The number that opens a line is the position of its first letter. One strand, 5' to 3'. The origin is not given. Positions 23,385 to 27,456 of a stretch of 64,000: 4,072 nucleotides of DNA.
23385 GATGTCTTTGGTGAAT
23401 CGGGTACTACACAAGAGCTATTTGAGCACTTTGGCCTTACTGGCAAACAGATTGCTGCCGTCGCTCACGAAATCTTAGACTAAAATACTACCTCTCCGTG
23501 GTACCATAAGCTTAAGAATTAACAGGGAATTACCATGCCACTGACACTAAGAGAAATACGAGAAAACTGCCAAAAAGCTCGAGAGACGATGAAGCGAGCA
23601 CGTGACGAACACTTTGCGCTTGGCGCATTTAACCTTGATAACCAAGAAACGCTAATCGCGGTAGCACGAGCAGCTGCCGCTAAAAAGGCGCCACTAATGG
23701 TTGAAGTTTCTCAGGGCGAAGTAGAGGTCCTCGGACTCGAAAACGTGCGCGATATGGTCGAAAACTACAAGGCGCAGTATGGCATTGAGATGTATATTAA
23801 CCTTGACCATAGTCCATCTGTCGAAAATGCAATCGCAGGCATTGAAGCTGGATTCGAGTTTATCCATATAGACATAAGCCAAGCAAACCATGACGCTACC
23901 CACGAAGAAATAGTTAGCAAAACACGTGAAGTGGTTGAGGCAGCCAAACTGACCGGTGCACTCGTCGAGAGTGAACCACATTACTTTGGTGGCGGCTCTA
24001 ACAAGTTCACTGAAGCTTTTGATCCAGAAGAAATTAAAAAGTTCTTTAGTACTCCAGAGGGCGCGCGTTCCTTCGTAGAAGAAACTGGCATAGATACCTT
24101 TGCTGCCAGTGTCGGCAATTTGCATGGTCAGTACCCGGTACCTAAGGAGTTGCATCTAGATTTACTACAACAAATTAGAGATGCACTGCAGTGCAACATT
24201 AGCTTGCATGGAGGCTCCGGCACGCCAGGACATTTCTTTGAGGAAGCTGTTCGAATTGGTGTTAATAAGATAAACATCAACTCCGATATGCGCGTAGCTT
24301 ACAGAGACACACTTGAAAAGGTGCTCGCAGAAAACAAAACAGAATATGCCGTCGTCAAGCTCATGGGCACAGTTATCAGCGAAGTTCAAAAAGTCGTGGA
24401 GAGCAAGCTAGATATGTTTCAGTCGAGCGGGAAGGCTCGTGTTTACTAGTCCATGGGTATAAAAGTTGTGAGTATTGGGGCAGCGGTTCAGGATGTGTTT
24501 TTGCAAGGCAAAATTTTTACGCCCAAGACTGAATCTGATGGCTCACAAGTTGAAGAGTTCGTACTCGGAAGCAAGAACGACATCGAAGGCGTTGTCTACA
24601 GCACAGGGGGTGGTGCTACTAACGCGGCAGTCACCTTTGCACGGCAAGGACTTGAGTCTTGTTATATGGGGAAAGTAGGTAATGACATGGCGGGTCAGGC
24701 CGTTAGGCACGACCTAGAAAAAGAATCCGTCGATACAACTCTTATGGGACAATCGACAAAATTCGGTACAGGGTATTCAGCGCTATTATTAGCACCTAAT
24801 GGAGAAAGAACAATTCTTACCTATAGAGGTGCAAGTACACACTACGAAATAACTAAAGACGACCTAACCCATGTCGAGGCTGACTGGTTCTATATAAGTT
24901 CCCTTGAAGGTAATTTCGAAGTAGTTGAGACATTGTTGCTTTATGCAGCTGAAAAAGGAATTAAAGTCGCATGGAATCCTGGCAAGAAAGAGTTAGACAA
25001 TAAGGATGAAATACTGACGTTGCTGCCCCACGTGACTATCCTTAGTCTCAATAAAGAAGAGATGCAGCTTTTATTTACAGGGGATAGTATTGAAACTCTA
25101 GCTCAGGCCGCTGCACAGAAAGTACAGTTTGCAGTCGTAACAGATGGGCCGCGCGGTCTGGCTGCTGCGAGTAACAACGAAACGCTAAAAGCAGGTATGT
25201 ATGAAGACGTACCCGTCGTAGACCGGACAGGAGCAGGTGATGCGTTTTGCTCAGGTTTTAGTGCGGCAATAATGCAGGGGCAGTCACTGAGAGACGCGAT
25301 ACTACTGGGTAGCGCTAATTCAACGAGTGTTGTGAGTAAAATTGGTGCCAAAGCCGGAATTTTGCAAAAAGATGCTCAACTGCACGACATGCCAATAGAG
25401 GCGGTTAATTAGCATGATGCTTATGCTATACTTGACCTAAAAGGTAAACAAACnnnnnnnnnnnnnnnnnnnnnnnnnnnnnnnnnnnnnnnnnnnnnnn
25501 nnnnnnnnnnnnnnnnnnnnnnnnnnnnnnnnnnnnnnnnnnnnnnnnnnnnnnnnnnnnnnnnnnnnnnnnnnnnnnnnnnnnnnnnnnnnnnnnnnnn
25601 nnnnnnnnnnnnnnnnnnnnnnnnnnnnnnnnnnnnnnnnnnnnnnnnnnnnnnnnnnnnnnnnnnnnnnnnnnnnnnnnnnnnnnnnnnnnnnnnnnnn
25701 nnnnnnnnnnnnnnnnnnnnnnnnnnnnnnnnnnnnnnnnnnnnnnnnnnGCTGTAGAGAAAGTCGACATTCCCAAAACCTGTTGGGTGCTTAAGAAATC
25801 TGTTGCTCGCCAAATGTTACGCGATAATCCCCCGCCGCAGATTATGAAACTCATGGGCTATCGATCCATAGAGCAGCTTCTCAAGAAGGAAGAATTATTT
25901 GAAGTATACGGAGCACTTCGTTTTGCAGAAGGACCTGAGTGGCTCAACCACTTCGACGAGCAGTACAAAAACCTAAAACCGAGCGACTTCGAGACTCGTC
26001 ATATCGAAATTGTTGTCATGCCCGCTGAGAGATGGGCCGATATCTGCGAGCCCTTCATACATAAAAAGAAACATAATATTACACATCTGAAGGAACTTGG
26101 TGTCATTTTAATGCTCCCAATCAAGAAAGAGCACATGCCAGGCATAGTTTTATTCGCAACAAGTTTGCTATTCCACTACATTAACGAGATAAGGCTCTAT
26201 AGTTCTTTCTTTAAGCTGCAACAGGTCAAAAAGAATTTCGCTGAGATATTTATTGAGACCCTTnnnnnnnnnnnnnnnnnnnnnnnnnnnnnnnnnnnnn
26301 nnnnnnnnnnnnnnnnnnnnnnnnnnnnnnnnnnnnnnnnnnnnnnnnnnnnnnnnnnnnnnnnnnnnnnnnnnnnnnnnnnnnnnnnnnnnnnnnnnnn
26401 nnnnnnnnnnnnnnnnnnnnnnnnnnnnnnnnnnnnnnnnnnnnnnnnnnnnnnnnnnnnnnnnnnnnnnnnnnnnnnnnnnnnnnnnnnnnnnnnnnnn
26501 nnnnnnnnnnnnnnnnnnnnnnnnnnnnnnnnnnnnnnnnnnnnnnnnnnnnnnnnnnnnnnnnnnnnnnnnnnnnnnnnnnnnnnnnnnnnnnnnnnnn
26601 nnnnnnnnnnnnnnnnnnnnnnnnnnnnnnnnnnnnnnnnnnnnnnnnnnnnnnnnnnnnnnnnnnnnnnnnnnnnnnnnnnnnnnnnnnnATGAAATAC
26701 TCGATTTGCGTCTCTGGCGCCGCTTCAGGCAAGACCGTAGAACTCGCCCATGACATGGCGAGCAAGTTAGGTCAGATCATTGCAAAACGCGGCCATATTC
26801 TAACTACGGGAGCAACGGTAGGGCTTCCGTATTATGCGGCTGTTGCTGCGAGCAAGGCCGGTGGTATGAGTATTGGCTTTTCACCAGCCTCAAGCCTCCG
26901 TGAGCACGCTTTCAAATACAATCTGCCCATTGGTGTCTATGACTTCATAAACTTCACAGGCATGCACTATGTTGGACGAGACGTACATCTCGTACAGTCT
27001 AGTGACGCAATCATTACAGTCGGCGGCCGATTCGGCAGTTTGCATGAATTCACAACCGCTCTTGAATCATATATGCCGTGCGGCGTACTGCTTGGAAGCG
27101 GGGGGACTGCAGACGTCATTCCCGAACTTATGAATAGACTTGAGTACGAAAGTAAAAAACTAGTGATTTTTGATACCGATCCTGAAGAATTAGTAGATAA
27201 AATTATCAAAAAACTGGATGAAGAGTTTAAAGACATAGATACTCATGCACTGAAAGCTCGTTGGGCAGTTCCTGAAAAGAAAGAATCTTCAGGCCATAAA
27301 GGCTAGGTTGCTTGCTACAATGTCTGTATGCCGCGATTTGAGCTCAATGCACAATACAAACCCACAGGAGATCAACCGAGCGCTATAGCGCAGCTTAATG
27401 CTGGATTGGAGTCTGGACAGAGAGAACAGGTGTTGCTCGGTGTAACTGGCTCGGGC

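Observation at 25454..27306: Unknown 413-aa protein coupled to a LOG-family protein at the end of the gap-rpiB-rpe-tkt-fba-pfkB operon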

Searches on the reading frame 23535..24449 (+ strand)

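Call 3: search_protein_families(library=pfam, proteins=[window:23535-24449:+], max_evalue=0.01)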
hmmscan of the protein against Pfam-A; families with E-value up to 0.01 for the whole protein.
window:23535-24449:+ (304 aa): 1 family
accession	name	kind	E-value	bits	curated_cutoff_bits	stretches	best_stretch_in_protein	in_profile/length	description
PF01116.26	F_bP_aldolase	-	3.8e-63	214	25.5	1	14-300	2-277/277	Fructose-bisphosphate aldolase class-II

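Call 4: search_protein_families(library=ncbifam, proteins=[window:23535-24449:+], max_evalue=0.01)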
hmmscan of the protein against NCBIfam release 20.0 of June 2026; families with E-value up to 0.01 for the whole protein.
window:23535-24449:+ (304 aa): 20 families
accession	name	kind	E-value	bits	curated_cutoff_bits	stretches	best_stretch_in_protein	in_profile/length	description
TIGR01859.1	fruc_bis_ald_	equivalog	4.7e-62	210.2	343.05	1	15-301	4-282/282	class II fructose-1,6-bisphosphate aldolase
NF009497.0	PRK12857.1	equivalog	5.3e-56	189.9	423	1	16-301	7-284/284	class II fructose-1,6-bisphosphate aldolase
TIGR00167.1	cbbA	subfamily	4.9e-55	186.9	215.6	1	14-301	5-290/290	ketose-bisphosphate aldolase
NF006042.0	PRK08185.1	subfamily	2.2e-53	181.4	405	1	16-304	6-287/287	hypothetical protein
NF006626.0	PRK09195.1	subfamily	2.6e-49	167.9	384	1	15-301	6-284/284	tagatose-bisphosphate aldolase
NF009374.0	PRK12737.1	subfamily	4.9e-49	166.9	383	1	15-300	6-283/284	tagatose-bisphosphate aldolase subunit GatY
NF005284.0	PRK06801.1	equivalog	1e-45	156.3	406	1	17-301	8-286/286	ketose 1,6-bisphosphate aldolase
NF005943.0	PRK07998.1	equivalog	1.7e-45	155.7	364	1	16-298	7-278/283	class II aldolase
TIGR01858.1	tag_bisphos_ald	equivalog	7.2e-44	150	443.55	1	15-300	4-281/282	tagatose bisphosphate family class II aldolase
NF005590.0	PRK07315.1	equivalog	2.5e-40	138.6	443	1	15-301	6-293/293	class II fructose-bisphosphate aldolase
NF005823.0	PRK07709.1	equivalog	2.2e-39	135.9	545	1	16-301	7-285/285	class II fructose-bisphosphate aldolase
NF006376.0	PRK08610.1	equivalog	5.9e-39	134.5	527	1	16-301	7-285/286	class II fructose-bisphosphate aldolase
NF005288.0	PRK06806.1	equivalog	1.4e-37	129.5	396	1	15-300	6-280/281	class II fructose-bisphosphate aldolase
NF004493.0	PRK05835.1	equivalog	2.1e-34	119.2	558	2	14-231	4-216/307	class II fructose-bisphosphate aldolase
NF009375.0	PRK12738.1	equivalog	2.5e-33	115.5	542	1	19-300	10-283/286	tagatose-bisphosphate aldolase subunit KbaY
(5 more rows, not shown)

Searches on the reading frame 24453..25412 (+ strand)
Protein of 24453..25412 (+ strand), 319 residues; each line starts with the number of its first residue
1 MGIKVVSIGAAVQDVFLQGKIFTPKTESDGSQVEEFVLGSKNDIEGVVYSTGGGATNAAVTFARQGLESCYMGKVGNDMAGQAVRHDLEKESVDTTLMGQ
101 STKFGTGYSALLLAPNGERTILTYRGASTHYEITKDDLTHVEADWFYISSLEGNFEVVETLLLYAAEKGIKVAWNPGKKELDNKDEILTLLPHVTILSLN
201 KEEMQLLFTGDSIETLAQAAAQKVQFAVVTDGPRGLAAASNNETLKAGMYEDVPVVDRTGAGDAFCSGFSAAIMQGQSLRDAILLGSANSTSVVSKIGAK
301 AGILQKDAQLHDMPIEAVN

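Call 3: search_protein_families(library=pfam, proteins=[window:24453-25412:+], max_evalue=0.01)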
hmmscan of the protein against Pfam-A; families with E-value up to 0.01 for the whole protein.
window:24453-25412:+ (319 aa): 1 family
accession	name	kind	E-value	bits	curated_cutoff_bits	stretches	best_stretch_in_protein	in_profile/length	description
PF00294.29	PfkB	-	1.5e-43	149.7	25.8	1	36-302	21-298/302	pfkB family carbohydrate kinase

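Call 4: search_protein_families(library=ncbifam, proteins=[window:24453-25412:+], max_evalue=0.01)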
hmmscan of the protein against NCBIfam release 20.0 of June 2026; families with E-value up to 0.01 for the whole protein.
window:24453-25412:+ (319 aa): 23 families
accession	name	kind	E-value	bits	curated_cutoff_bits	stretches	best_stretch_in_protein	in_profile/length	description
TIGR02152.1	D_ribokin_bact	equivalog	7.7e-38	130.5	299.65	1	49-306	32-293/298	ribokinase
TIGR04382.1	myo_inos_iolC_N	equivalog_domain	6.9e-29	101.1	300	2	185-299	180-295/309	5-dehydro-2-deoxygluconokinase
NF053626.1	RibKinHalex1628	equivalog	5.7e-25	88.4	330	1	44-301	30-280/293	ATP-dependent ribose-1-phosphate kinase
NF008353.0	PRK11142.1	equivalog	4.1e-23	82.4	341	1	50-306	37-296/307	ribokinase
NF006957.1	PRK09434.1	equivalog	7.5e-23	81.5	450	1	50-282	25-269/302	fructokinase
NF041134.1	R1P_kin_Thcocales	equivalog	1.5e-22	80.3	500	1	45-305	30-274/291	ADP-dependent ribose-1-phosphate kinase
NF007321.0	PRK09813.1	equivalog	1.9e-17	63.6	247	1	51-299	23-260/261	fructoselysine 6-kinase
NF041332.1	KDG_KDGal_kin_Halo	equivalog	1.2e-16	61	440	1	50-290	31-288/320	bifunctional 2-dehydro-3-deoxygluconokinase/2-dehydro-3-deoxygalactonokinase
TIGR02198.1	rfaE_dom_I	equivalog_domain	6.7e-15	55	345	2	181-300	178-303/315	D-glycero-beta-D-manno-heptose-7-phosphate kinase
TIGR03168.1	1-PFK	subfamily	4.9e-14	51.9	216.4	1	32-305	15-293/305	hexose kinase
NF040938.1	KDG_KDGal_kin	equivalog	1.1e-13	51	400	1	183-299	172-289/305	bifunctional 2-dehydro-3-deoxygluconokinase/2-dehydro-3-deoxygalactonokinase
TIGR03828.1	pfkB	equivalog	1.5e-12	47.2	292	1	32-305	15-293/305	1-phosphofructokinase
NF052444.1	DhDoxglucKinKdgK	equivalog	1.6e-12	47.4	400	1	45-299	18-295/303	2-dehydro-3-deoxygluconokinase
NF041164.1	NucKinThplmales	equivalog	2.2e-12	46.8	450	1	142-295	122-273/295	nucleoside kinase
NF047869.1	myo_kin_aldol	exception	4e-12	45.3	600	2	42-108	29-95/586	bifunctional 5-dehydro-2-deoxygluconokinase/5-dehydro-2-deoxyphosphogluconate aldolase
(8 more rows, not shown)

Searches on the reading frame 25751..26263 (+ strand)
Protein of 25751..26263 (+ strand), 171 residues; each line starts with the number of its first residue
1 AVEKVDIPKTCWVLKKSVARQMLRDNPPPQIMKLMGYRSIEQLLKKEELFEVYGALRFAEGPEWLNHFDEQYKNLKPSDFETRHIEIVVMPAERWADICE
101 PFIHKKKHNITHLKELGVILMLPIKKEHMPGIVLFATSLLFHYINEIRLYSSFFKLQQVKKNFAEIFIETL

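Call 76: predict_structure(alignment_id=A3)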
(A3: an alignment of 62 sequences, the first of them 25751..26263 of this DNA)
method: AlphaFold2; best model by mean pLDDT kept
length: 171 residues; sequences in the alignment: 62
mean_pLDDT: 96.5   pTM: 0.90
mean pLDDT of the five models: 96.5, 96.4, 96.4, 96.3, 96.1
residues with pLDDT >= 90: 164; 70-90: 7; 50-70: 0; < 50: 0
segments of 3 or more residues with pLDDT < 50: none
pLDDT, mean of each block of 10 residues (from residue 1): 92 99 98 98 98 96 97 98 98 96 95 98 92 95 98 98 96 91
secondary structure, 60 per line:
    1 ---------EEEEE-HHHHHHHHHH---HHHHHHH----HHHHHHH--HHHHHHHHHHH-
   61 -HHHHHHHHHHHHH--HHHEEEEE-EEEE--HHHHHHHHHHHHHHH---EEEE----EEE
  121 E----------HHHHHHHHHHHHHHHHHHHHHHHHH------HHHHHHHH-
elements in order: E10-14 H16-25 H29-35 H40-46 H49-59 H62-74 E80-84 E86-89 H92-106 E110-113 E118-121 H132-156 H163-170

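Call 79: fold_search(model_id=the predicted structure, library=pdb)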
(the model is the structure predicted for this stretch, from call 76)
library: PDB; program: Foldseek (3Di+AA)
matches with E <= 10: 79; with E <= 0.001: 0
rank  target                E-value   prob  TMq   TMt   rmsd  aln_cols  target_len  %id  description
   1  5gjq_Q                2.3e+00  0.02  0.13  0.08  20.4       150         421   11  Structure of the human 26S proteasome bound to USP14-UbAl (released 2016-08-17)
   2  7sxq_A                2.3e+00  0.02  0.15  0.07  16.2       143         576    8  Plasmodium falciparum apicoplast DNA polymerase (exo-minus) without affinity tag (released 2022-10-19)
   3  6cz6_C                2.5e+00  0.04  0.22  0.13  16.1       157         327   13  Mycobacterium tuberculosis transcriptional regulator (released 2019-04-17)
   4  2zw0                  3.2e+00  0.04  0.11  0.27   9.7        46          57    9  Crystal structure of a Streptococcal protein G B1 mutant (released 2009-03-03)
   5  9m1i_G                3.4e+00  0.03  0.14  0.14   7.2        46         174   11  Cryo-EM structure of the TBC-D-Arl2-beta-tubulin complex (released 2025-10-22)
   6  4ds4_D                3.4e+00  0.01  0.16  0.09  14.1       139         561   13  Ternary complex of Bacillus DNA Polymerase I Large Fragment, DNA duplex, and rCTP in presence of Mn2+ (released 2012-06-06)
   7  4w9r_B                3.9e+00  0.04  0.18  0.09  10.8        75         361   16  Crystal structure of uncharacterised protein Coch_1243 from Capnocytophaga ochracea DSM 7271 (released 2014-09-10)
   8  1uwx_B                3.9e+00  0.02  0.11  0.28  12.8        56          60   11  P1.2 serosubtype antigen derived from N. meningitidis PorA in complex with Fab fragment (released 2005-06-15)
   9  3si2_A                4.1e+00  0.01  0.14  0.09  18.7       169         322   12  Structure of glycosylated murine glutaminyl cyclase in presence of the inhibitor PQ50 (PDBD150) (released 2011-06-29)
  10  2rk0_B                4.4e+00  0.03  0.12  0.16   8.1        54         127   13  Crystal structure of glyoxylase/bleomycin resistance protein/dioxygenase domain from Frankia sp. EAN1pec (released 2007-10-30)
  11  5ubh_A                4.4e+00  0.03  0.13  0.11  10.3        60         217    8  Catalytic core domain of Adenosine triphosphate phosphoribosyltransferase from Campylobacter jejuni with bound ATP (released 2017-12-20)
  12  5w6q_G                4.4e+00  0.02  0.19  0.09  14.2       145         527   14  Structural basis for recognition of artificial DNA by an evolved KlenTaq variant (released 2018-07-18)
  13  3px0_A                4.4e+00  0.01  0.14  0.09  14.0       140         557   10  Crystal Structure of Bacillus DNA Polymerase I Large Fragment Bound to DNA and dCTP-dA Mismatch (tautomer) in Closed C (released 2011-10-19)
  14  1mhx                  4.7e+00  0.02  0.11  0.23  10.0        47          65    6  Crystal Structures of the redesigned protein G variant NuG1 (released 2002-09-18)
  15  2rk0_A                4.7e+00  0.02  0.12  0.15   8.3        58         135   12  Crystal structure of glyoxylase/bleomycin resistance protein/dioxygenase domain from Frankia sp. EAN1pec (released 2007-10-30)
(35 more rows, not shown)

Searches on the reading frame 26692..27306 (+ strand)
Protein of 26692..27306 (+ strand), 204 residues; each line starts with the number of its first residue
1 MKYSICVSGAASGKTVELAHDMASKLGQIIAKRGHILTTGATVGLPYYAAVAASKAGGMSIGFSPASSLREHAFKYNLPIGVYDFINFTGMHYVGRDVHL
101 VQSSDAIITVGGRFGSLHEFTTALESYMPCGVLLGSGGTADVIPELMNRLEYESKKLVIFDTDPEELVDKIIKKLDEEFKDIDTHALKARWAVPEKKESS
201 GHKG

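Call 3: search_protein_families(library=pfam, proteins=[window:26692-27306:+], max_evalue=0.01)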
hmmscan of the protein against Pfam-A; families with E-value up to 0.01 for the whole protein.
window:26692-27306:+ (204 aa): 2 families
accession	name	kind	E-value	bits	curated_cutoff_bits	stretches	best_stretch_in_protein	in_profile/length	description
PF18306.6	LDcluster4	-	1.3e-28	99.9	26.3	1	2-167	1-150/151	SLOG cluster4 family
PF03641.19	Lysine_decarbox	-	0.00023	21.8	27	1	50-125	5-74/131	Possible lysine decarboxylase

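Call 4: search_protein_families(library=ncbifam, proteins=[window:26692-27306:+], max_evalue=0.01)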
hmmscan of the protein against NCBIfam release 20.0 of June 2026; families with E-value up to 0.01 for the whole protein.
window:26692-27306:+ (204 aa): 3 families
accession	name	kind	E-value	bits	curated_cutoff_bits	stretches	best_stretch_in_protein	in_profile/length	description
TIGR00725.1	TIGR00725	hypoth_equivalog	2.6e-20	72.4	106.9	1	5-172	4-159/159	TIGR00725 family protein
TIGR00730.1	TIGR00730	subfamily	2.1e-10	40.6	96.35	1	4-123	2-116/178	TIGR00730 family Rossman fold protein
NF058542.1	CtkRMPhLog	equivalog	3.3e-06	27.2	300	1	3-123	2-116/177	cytokinin riboside 5'-monophosphate phosphoribohydrolase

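Call 12: search_solved_structures(query=window:26692-27303:+, max_evalue=1, show_alignments=3)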
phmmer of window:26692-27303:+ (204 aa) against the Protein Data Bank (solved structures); distinct sequences matched with E-value up to 1: 13.
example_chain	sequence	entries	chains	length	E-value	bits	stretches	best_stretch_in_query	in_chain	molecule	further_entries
1rcu_A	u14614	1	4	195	1.7e-08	37.9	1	7-155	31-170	conserved hypothetical protein VT76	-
6y01_AAA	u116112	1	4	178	5.6e-08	36.2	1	23-133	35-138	p450 cytochrome, putative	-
2iz5_A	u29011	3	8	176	6.2e-07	32.7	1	5-139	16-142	MOCO CARRIER PROTEIN | MOLYBDENUM COFACTOR CARRIER PROTEIN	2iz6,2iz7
5zbj_A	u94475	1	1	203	3.8e-05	26.9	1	4-120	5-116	Putative cytokinin riboside 5'-monophosphate phosphoribohydrolase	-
5zbk_A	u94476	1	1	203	0.00014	25.1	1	4-119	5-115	Putative cytokinin riboside 5'-monophosphate phosphoribohydrolase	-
3qua_A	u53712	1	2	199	0.00062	23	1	3-123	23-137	Putative uncharacterized protein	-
1t35_A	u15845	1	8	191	0.0026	21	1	4-122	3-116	HYPOTHETICAL PROTEIN YVDD, Putative Lysine Decarboxylase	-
5wq3_A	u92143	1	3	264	0.12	15.5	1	5-124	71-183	Cytokinin riboside 5'-monophosphate phosphoribohydrolase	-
7w2i_A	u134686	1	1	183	0.33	14.1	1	4-121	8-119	Cytokinin riboside 5'-monophosphate phosphoribohydrolase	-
7w2i_B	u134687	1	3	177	0.4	13.8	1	5-121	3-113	Cytokinin riboside 5'-monophosphate phosphoribohydrolase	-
1wek_A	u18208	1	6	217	0.89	12.7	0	9-122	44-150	hypothetical protein TT1465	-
5yh1_A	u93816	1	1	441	0.91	12.6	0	127-183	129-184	Member of s1p family of ribosomal proteins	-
6hlt_B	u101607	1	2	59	0.99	12.5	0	152-195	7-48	Genome polyprotein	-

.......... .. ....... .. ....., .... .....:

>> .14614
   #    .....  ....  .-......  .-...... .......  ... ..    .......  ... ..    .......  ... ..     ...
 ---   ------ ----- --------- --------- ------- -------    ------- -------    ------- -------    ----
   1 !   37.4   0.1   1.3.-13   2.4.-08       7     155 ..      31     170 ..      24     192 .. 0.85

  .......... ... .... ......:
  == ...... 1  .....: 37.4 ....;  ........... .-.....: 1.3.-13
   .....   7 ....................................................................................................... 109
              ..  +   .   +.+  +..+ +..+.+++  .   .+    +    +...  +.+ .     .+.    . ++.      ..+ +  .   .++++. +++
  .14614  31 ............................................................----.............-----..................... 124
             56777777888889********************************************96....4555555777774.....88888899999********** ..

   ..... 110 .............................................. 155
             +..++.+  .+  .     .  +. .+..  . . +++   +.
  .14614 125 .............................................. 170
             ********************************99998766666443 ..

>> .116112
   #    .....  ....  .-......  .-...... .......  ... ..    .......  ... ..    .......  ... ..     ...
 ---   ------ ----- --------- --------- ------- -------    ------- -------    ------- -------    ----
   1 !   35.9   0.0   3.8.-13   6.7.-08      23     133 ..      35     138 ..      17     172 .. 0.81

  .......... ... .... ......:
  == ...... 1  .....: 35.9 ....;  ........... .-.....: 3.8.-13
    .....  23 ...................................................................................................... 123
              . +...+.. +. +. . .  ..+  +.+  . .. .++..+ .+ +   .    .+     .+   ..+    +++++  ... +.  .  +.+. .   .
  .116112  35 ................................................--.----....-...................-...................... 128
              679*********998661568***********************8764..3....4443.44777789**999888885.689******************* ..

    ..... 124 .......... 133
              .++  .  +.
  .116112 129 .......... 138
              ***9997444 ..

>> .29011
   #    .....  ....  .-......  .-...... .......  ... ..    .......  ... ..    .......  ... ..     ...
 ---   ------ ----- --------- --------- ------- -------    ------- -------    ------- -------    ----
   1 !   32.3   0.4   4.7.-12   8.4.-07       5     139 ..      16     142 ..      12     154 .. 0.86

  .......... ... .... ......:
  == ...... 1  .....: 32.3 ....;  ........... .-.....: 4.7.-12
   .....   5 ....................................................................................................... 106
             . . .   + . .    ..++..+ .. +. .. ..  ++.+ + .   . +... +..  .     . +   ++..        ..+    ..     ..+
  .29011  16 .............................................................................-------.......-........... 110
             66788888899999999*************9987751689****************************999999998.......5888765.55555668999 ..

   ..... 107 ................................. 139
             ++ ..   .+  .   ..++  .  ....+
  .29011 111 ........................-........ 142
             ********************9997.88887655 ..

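Call 18: search_protein_families(library=padloc, proteins=[window:26692-27303:+], max_evalue=1)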
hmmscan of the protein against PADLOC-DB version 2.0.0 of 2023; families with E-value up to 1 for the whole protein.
window:26692-27303:+ (204 aa): 1 family
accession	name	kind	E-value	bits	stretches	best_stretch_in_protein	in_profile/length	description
PDLC01798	CARF1--CARF_HEPN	-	0.058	10.4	1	107-169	5-65/396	-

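Call 19: search_protein_families(library=phrogs, proteins=[window:26692-27303:+], max_evalue=1)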
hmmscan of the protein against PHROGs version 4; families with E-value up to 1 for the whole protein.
window:26692-27303:+ (204 aa): 1 family
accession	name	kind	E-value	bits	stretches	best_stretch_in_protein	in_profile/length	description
phrog_8006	-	connector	0.21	12.8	1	11-34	23-46/65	neck protein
